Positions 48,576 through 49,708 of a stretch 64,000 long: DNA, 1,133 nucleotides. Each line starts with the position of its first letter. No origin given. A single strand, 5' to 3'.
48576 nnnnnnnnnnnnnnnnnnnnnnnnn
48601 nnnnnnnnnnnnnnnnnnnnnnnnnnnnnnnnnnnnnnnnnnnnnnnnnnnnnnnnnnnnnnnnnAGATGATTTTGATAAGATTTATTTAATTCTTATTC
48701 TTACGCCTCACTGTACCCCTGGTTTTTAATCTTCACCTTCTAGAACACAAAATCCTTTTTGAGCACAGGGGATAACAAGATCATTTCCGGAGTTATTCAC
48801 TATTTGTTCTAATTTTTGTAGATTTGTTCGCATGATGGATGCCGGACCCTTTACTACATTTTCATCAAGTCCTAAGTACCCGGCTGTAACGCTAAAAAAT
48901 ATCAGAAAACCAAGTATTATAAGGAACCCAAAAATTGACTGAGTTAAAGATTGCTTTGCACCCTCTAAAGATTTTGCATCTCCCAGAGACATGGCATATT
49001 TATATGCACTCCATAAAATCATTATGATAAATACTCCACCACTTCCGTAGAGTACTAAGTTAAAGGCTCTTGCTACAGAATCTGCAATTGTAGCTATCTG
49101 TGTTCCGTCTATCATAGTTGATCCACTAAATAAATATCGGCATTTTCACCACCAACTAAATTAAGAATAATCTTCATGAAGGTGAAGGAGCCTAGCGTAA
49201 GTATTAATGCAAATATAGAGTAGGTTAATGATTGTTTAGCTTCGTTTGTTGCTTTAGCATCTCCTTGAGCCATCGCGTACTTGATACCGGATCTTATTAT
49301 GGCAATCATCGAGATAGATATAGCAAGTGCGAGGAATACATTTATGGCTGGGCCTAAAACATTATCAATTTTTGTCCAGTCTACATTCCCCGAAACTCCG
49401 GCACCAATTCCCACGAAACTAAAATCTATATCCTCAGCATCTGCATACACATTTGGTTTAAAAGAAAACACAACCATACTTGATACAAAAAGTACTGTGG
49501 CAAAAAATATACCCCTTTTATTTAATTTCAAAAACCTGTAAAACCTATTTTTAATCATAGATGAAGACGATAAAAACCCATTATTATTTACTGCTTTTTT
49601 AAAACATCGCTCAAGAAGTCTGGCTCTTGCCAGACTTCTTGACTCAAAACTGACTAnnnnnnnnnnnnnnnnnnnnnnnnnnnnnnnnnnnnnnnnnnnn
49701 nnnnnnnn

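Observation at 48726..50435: Four tandem paralogous pilin-like genes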

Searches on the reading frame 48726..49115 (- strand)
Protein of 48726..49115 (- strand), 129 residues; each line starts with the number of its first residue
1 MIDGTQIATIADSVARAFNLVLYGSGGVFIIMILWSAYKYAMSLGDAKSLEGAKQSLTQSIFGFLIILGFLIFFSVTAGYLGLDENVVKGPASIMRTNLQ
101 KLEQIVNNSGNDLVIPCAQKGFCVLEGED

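Call 4: search_protein_families(library=pfam, proteins=[window:48726-49115:-], max_evalue=1)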
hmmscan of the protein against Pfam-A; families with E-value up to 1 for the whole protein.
window:48726-49115:- (129 aa): 3 families
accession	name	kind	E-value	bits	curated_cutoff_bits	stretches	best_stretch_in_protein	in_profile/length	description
PF18895.5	T4SS_pilin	-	1.5e-05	25.4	26.6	1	5-75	3-69/71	Type IV secretion system pilin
PF02714.20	RSN1_7TM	-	0.0042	16.9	28.7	1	30-104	65-138/274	Calcium-dependent channel, 7TM region, putative phosphate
PF00335.26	Tetraspanin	-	0.29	11.2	32.1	1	17-83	7-68/225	Tetraspanin family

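Call 54: search_protein_families(library=ncbifam, proteins=[window:48726-49115:-], max_evalue=0.01)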
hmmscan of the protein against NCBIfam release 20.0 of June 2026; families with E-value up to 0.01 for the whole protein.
window:48726-49115:- (129 aa): 2 families
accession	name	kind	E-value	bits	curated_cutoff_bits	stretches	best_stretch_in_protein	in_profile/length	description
NF045848.1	MMCAP2_0566_fam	domain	3.8e-05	23.1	90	1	12-76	52-115/322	MMCAP2_0566 family conjugal transfer protein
NF045849.1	ICE_MMCAP2_0565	equivalog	0.01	15.5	40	0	26-79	21-78/80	Mbov_0395 family pilin-like conjugal transfer protein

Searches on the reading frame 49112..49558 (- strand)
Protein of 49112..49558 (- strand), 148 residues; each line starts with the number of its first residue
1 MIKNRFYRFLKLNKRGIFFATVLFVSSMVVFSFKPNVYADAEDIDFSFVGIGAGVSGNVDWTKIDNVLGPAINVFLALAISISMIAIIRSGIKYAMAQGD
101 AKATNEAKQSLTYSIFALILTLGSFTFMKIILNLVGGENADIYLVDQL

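Call 4: search_protein_families(library=pfam, proteins=[window:49112-49558:-], max_evalue=1)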
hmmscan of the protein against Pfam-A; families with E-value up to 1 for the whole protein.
window:49112-49558:- (148 aa): 3 families
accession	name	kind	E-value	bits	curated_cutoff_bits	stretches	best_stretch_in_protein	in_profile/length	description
PF18895.5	T4SS_pilin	-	0.0027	18.2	26.6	1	64-122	5-62/71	Type IV secretion system pilin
PF06396.16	AGTRAP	-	0.16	12.1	25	1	71-138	55-118/156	Angiotensin II, type I receptor-associated protein (AGTRAP)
PF04956.18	TrbC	-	0.25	12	27.9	1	43-129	34-96/98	TrbC/VIRB2 pilin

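Call 54: search_protein_families(library=ncbifam, proteins=[window:49112-49558:-], max_evalue=0.01)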
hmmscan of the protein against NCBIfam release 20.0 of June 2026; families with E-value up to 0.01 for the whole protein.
window:49112-49558:- (148 aa): 1 family
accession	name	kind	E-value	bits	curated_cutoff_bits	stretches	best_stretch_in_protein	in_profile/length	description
NF045849.1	ICE_MMCAP2_0565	equivalog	3.1e-05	23.6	40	1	62-133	7-78/80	Mbov_0395 family pilin-like conjugal transfer protein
